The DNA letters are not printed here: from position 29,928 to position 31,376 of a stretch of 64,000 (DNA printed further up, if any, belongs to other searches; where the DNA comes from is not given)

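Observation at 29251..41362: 12-kb tandem array of paralogous cell-surface proteins (cohesin/dockerin-like, vWA, Cna-B, beta-helix, PA14)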

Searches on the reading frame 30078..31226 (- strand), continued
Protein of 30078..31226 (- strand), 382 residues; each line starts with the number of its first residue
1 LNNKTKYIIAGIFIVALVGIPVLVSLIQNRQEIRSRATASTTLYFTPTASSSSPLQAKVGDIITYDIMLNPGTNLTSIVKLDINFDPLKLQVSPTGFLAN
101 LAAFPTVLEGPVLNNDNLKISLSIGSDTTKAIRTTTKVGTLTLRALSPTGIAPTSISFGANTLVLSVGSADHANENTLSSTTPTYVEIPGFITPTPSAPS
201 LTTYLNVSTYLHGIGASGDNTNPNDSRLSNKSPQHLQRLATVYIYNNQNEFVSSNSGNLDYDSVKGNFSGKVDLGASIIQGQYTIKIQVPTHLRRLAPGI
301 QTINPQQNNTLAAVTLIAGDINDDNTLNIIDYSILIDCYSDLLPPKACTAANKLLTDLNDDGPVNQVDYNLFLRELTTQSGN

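Call 24: search_solved_structures(query=A1, max_evalue=1, show_alignments=3)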
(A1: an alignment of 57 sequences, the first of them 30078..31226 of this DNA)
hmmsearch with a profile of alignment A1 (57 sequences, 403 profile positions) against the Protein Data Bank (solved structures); distinct sequences matched with E-value up to 1: 18.
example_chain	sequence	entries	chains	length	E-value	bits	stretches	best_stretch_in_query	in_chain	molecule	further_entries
2b59_B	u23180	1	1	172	1.2e-07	34.2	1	300-389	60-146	Cellulosomal scaffolding protein A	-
3kcp_A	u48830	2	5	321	4.6e-07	32.3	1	300-389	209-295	Cellulosomal-scaffolding protein A | Cellulosome anchoring protein cohesin region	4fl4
5g5d_B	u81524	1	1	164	2e-06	30.3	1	300-389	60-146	CELLULOSOMAL-SCAFFOLDING PROTEIN A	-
1ohz_B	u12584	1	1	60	0.0031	19.7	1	340-395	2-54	ENDO-1,4-BETA-XYLANASE Y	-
4wi0_B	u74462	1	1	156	0.0033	19.6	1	297-386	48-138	Cellulosomal scaffoldin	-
2ccl_B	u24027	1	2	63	0.0048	19.1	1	338-395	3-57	ENDO-1,4-BETA-XYLANASE Y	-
4u3s_B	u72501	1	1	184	0.0051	19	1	297-386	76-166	Cellulosomal scaffoldin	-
5k39_B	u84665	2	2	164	0.013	17.7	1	303-396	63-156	Dockerin module from a protein of unknown function | Ig domain protein group 2 domain protein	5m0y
4fl4_A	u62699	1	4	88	0.036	16.3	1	340-395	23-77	Glycoside hydrolase family 9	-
2yik_A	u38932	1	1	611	0.052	15.7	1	333-394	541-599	ENDOGLUCANASE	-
1daq_A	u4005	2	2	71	0.096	14.8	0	373-396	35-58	ENDOGLUCANASE SS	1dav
2mte_A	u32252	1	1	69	0.13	14.4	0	373-396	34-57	Cellulose 1,4-beta-cellobiosidase (reducing end) CelS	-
5nrk_B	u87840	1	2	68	0.14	14.3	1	340-392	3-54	DocCel5: Type I dockerin repeat domain from A. cellulolyticus family 5 endoglucanase WP_01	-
4cj0_A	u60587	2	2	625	0.28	13.3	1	332-394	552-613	ENDOGLUCANASE D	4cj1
1clc_A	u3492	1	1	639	0.29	13.3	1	332-394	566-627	ENDOGLUCANASE CELD; EC: 3.2.1.4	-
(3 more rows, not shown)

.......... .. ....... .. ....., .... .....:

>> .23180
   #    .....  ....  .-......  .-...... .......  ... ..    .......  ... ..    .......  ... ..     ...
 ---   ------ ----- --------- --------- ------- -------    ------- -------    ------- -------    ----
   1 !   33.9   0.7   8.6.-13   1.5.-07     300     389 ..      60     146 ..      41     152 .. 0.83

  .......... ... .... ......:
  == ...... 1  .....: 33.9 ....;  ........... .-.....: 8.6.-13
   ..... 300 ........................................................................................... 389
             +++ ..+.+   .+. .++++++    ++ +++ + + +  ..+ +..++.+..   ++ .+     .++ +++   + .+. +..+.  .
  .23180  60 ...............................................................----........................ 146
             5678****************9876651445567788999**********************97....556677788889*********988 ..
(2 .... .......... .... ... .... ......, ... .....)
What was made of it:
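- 30078..31226 (-): g2 = P4: leader (aa 1-37), cohesin (aa 39-192; nt 30651-31112), X module (aa 200-316; nt 30279-30629), dockerin (aa 317-382; nt 30081-30278). The family profile matches the CipA X-DocII chain 2B59_B at E 1.2e-7 (call 24).
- On Type II-like X-dockerin dyad: The profile alignment to 2B59_B spans the last X strands plus the dockerin (call 24).
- Closest known: Type II cohesin / X-dockerin anchoring system of the Clostridium. Same: Sequence-profile homology runs through the end of X and the dockerin (call 24).
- The family profile hits the CipA X-DocII sequence across the end of X plus the dockerin, E 1.2e-7 (call 24).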

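Call 25: fold_search(model_id=the predicted structure, library=pdb)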
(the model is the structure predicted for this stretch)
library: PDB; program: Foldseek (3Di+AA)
matches with E <= 10: 1808; with E <= 0.001: 312
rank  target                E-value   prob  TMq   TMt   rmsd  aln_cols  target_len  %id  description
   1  3kcp_A                5.7e-15  1.00  0.29  0.36  20.1       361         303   15  Crystal structure of interacting Clostridium thermocellum multimodular components (released 2010-02-09)
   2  4fl4_I                1.0e-14  1.00  0.29  0.35  19.6       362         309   15  Scaffoldin conformation and dynamics revealed by a ternary complex from the Clostridium thermocellum cellulosome (released 2012-06-27)
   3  4fl4_C                4.4e-14  1.00  0.30  0.36  19.9       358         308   15  Scaffoldin conformation and dynamics revealed by a ternary complex from the Clostridium thermocellum cellulosome (released 2012-06-27)
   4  4fl4_L                6.5e-14  1.00  0.29  0.36  17.0       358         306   14  Scaffoldin conformation and dynamics revealed by a ternary complex from the Clostridium thermocellum cellulosome (released 2012-06-27)
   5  6kgf_C                3.7e-09  1.00  0.31  0.75   3.3       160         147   11  Crystal structure of CaDoc0917(R16D)-CaCohA2 complex at pH 8.2 (released 2020-07-08)
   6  6kgc_A                4.6e-09  1.00  0.32  0.77   3.0       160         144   12  Crystal structure of CaDoc0917(R49D)-CaCohA2 complex at pH 5.4 (released 2020-07-08)
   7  3l8q_D                6.4e-09  1.00  0.30  0.34  22.3       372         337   12  Structure analysis of the type II cohesin dyad from the adaptor ScaA scaffoldin of Acetivibrio cellulolyticus (released 2010-05-05)
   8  6kgd_A                6.8e-09  1.00  0.31  0.74   3.6       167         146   13  Crystal structure of CaDoc0917(R49D)-CaCohA2 complex at pH 8.0 (released 2020-07-08)
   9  6kge_A                1.6e-08  1.00  0.31  0.76   3.5       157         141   11  Crystal structure of CaDoc0917(R16D)-CaCohA2 complex at pH 5.5 (released 2020-07-08)
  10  9m00_A                2.6e-08  1.00  0.23  0.27  14.4       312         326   11  Crystal Structure of the Basal pilin EbpB from Enterococcus faecalis with a partially disordered N-terminal domain. (released 2025-07-16)
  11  3l8q_C                5.0e-08  1.00  0.30  0.34  19.8       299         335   13  Structure analysis of the type II cohesin dyad from the adaptor ScaA scaffoldin of Acetivibrio cellulolyticus (released 2010-05-05)
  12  6kg8_MODEL_1_A        6.2e-08  1.00  0.31  0.69   4.9       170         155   14  Solution structure of CaCohA2 from Clostridium acetobutylicum (released 2020-07-08)
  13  9m00_B                6.2e-08  1.00  0.23  0.27  14.6       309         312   11  Crystal Structure of the Basal pilin EbpB from Enterococcus faecalis with a partially disordered N-terminal domain. (released 2025-07-16)
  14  9lr7_A                6.6e-08  1.00  0.22  0.22  14.8       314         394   10  Crystal Structure of the Basal pilin EbpB from Enterococcus faecalis. (released 2025-07-16)
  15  6kgf_A                1.0e-07  1.00  0.31  0.74   3.4       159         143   11  Crystal structure of CaDoc0917(R16D)-CaCohA2 complex at pH 8.2 (released 2020-07-08)
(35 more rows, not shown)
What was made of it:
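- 30078..31226 (-): Foldseek top hits are 3KCP_A and 4FL4, the CipA Coh9-X-DocII fragment (E 6e-15), followed by type I cohesins at TM 0.75 (call 25).
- On Cohesin (Pfam PF00963): The g2 N-domain model matches cohesins at TM 0.73-0.77 (call 25).
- On Type II-like X-dockerin dyad: 3KCP and 4FL4 are the top fold hits (call 25).
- Closest known: Type II cohesin / X-dockerin anchoring system of the Clostridium. Same: g2 and g7 have the same three-module order, cohesin - Ig-like X module - dockerin, and give the best structural match (call 25).
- Closest known: Sortase-assembled pili of Gram-positive bacteria with vWA tip adhesins. Same: Pilin structures appear among the weaker fold hits (call 25).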

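Call 30: search_protein_families(library=pfam, alignment_id=A2, max_evalue=0.001)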
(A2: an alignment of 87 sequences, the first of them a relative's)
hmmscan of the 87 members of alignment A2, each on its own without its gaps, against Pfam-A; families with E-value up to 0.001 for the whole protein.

A. member 1, L063:10606-13389:+ (928 aa): 2 families
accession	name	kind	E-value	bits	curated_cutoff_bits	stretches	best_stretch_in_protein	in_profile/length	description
PF17957.7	Big_7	-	4.9e-17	62.8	24.1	2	273-343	1-70/70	Bacterial Ig domain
PF16640.11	Big_3_5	-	6.8e-14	52.6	35.5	1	376-455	9-88/88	Bacterial Ig-like domain (group 3)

B. families by the number of members that match (of 87 scanned): 49 families (the first 25 are shown)
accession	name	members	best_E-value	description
PF17210.9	SdrD_B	29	6e-19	SdrD B-like domain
PF00092.34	VWA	27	4.1e-22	von Willebrand factor type A domain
PF13519.12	VWA_2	27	1.4e-19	von Willebrand factor type A domain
PF13620.12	CarboxypepD_reg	18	1.6e-15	Carboxypeptidase regulatory-like domain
PF17802.7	SpaA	12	1.8e-07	Prealbumin-like fold domain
PF13768.12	VWA_3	11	7e-11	von Willebrand factor type A domain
PF02018.23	CBM_4_9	4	7.6e-14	Carbohydrate binding domain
PF02369.22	Big_1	4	1.6e-10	Bacterial Ig-like domain (group 1)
PF17957.7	Big_7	3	4.6e-49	Bacterial Ig domain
PF07705.17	CARDB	3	5e-12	CARDB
PF13229.12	Beta_helix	3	6.7e-10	Right handed beta helix region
PF00041.27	fn3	3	1.1e-09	Fibronectin type III domain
PF17829.7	GH115_C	3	4.9e-08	Glycosyl hydrolase family 115 C-terminal domain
PF13715.12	CarbopepD_reg_2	3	2.4e-06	CarboxypepD_reg-like domain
PF12138.14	Spherulin4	2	2.2e-43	Spherulation-specific family 4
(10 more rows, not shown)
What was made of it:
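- Some Levybacteria X-Doc proteins carry GH5, GH16, GH114 or CBM4_9 domains (call 30).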

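Call 68: search_protein_families(library=pfam, proteins=[L012:6424-8139:+, L018:5562-7238:+, L057:425-1819:+, L010:1116-2324:+, L002:5208-5954:+, L002:6006-7283:+, L018:4602-5543:+], max_evalue=0.01)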
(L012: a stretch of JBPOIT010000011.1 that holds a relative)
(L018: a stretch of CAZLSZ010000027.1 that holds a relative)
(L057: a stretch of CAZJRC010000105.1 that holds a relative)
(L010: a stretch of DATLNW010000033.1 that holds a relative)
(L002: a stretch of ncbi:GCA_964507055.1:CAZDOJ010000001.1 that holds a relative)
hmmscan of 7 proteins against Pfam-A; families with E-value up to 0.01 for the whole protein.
L012:6424-8139:+ (571 aa): 3 families
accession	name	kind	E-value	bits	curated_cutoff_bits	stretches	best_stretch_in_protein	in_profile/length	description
PF13204.13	Apiosidase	-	3.4e-66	224.5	26.5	1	66-360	1-314/320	Apiosidase-like, catalytic domain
PF12904.13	Collagen_bind_2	-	1.8e-13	50.6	22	1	386-468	12-91/92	Putative collagen-binding domain of a collagenase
PF00150.24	Cellulase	-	3.9e-05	23.7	23.5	1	73-206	1-124/272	Cellulase (glycosyl hydrolase family 5)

L018:5562-7238:+ (558 aa): 3 families
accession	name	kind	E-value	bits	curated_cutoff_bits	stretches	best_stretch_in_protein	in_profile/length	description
PF13204.13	Apiosidase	-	1.2e-64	219.4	26.5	1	53-350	3-295/320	Apiosidase-like, catalytic domain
PF12904.13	Collagen_bind_2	-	7.8e-13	48.5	22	1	367-450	11-91/92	Putative collagen-binding domain of a collagenase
PF00150.24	Cellulase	-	0.00025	21.1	23.5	1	59-229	2-172/272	Cellulase (glycosyl hydrolase family 5)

L057:425-1819:+ (464 aa): 0 families

L010:1116-2324:+ (402 aa): 4 families
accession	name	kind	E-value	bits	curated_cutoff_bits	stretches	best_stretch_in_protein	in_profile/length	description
PF17957.7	Big_7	-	1.8e-17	64.1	24.1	1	316-384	1-70/70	Bacterial Ig domain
PF14099.13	Polysacc_lyase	-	2.9e-12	47.4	29.9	1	68-277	1-208/210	Polysaccharide lyase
PF19077.6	Big_13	-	0.0018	19.2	27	0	338-397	36-94/102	Bacterial Ig-like domain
PF20622.4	Big_15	-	0.0047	17.2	27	0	345-393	24-72/82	Bacterial Ig domain (Big_16)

L002:5208-5954:+ (248 aa): 4 families
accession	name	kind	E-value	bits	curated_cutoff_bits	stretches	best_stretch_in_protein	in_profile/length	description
PF17210.9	SdrD_B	-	3.9e-07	30.7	29.7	1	153-224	3-78/112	SdrD B-like domain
PF13620.12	CarboxypepD_reg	-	5e-07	30.4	32.3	1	56-109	11-65/82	Carboxypeptidase regulatory-like domain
PF13715.12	CarbopepD_reg_2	-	0.00092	19.6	32.2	0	183-210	25-51/88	CarboxypepD_reg-like domain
PF17802.7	SpaA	-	0.0033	18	23.1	1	179-218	31-67/91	Prealbumin-like fold domain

L002:6006-7283:+ (425 aa): 2 families
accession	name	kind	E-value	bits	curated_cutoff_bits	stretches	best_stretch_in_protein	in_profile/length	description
PF17210.9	SdrD_B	-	3.5e-11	43.7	29.7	1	39-109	7-76/112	SdrD B-like domain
PF17936.7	Big_6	-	0.0093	16.6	27.6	0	44-87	11-53/83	Bacterial Ig domain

L018:4602-5543:+ (313 aa): 0 families
